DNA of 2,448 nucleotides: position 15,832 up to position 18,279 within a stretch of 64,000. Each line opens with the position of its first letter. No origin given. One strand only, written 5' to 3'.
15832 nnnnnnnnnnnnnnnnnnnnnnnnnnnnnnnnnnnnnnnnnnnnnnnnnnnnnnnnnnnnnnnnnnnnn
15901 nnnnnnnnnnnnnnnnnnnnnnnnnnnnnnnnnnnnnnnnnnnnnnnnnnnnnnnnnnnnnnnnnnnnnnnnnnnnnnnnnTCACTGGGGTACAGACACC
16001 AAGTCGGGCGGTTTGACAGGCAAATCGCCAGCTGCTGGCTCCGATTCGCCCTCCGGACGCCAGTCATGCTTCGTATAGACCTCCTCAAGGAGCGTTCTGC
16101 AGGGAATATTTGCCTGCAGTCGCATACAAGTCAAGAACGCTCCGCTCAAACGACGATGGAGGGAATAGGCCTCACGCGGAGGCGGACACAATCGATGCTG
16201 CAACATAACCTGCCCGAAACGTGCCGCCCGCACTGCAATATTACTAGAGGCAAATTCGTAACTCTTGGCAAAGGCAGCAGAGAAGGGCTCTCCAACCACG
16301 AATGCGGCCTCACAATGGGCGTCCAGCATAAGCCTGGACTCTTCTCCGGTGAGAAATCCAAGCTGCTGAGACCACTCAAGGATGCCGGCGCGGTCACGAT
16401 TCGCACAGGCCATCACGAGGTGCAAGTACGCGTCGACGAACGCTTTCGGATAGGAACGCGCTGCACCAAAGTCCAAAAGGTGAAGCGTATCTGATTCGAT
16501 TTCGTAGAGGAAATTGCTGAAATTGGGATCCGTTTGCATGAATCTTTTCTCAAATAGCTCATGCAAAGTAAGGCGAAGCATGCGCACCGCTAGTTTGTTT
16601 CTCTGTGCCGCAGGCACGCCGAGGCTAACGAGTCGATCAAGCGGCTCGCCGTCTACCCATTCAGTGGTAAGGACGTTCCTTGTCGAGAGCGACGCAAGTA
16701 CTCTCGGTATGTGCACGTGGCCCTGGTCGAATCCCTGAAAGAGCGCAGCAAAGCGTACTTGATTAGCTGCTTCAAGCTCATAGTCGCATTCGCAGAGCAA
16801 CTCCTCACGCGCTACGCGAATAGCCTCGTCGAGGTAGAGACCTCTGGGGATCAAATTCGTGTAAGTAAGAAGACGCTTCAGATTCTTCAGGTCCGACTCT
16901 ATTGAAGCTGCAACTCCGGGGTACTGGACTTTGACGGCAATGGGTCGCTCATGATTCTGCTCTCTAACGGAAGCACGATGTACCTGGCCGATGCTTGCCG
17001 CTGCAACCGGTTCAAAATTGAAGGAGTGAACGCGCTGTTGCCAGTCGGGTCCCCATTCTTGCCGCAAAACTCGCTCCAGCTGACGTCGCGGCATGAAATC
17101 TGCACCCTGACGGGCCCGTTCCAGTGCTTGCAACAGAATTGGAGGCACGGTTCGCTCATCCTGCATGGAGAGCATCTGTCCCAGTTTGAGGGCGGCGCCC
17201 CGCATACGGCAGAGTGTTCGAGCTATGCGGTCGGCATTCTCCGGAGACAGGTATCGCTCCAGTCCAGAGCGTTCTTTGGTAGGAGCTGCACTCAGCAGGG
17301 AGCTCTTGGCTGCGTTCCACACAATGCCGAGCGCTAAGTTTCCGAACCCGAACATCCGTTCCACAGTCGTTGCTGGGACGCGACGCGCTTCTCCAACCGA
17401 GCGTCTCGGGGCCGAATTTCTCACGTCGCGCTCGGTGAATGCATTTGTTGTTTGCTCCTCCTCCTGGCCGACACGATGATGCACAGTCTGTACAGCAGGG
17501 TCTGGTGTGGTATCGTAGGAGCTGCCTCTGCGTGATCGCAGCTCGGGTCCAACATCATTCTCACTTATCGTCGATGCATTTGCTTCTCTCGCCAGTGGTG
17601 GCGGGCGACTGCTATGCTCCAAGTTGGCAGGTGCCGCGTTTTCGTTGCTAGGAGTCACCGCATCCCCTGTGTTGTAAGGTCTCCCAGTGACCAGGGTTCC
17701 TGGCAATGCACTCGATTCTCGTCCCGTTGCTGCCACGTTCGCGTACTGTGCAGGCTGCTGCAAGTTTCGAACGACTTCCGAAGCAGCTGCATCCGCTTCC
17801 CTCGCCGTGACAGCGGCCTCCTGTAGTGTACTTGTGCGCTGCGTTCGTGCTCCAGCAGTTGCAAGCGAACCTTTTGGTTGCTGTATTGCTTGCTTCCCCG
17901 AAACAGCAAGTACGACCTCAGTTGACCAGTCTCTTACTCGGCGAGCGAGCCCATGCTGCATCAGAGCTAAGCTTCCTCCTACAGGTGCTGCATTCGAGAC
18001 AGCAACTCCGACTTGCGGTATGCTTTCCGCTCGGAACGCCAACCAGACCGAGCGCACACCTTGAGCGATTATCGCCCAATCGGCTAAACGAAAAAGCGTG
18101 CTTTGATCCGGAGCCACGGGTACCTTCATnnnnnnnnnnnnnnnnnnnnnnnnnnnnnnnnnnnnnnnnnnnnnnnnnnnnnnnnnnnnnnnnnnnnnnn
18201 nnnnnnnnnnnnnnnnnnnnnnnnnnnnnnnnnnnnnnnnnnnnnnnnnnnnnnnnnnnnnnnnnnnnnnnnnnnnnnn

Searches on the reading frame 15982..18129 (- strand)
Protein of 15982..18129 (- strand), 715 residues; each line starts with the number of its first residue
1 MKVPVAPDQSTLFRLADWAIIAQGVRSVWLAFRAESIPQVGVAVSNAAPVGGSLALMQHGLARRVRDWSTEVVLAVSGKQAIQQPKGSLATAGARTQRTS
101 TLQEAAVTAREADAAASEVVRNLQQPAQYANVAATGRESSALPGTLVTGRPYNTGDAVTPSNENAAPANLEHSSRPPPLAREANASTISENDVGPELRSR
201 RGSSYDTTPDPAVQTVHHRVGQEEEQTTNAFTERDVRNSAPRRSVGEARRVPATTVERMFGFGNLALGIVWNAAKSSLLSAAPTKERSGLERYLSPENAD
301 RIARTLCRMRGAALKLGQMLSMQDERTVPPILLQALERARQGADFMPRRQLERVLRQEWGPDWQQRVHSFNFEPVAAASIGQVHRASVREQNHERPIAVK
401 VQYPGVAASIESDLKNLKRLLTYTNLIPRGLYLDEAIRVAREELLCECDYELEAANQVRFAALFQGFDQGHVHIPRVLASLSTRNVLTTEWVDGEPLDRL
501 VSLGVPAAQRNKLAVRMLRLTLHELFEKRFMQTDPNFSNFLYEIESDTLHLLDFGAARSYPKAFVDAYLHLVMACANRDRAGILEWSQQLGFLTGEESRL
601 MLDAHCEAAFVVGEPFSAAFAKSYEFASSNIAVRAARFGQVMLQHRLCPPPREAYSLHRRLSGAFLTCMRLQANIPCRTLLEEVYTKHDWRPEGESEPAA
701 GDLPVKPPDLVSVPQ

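Call 9: search_protein_families(library=pfam, proteins=[window:15982-18129:-], max_evalue=0.01)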
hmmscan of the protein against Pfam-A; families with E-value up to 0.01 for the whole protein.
window:15982-18129:- (715 aa): 1 family
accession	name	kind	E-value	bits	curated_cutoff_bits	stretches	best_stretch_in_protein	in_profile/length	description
PF03109.22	ABC1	-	1.9e-64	217.6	22.9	1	340-585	3-242/244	ABC1 atypical kinase-like domain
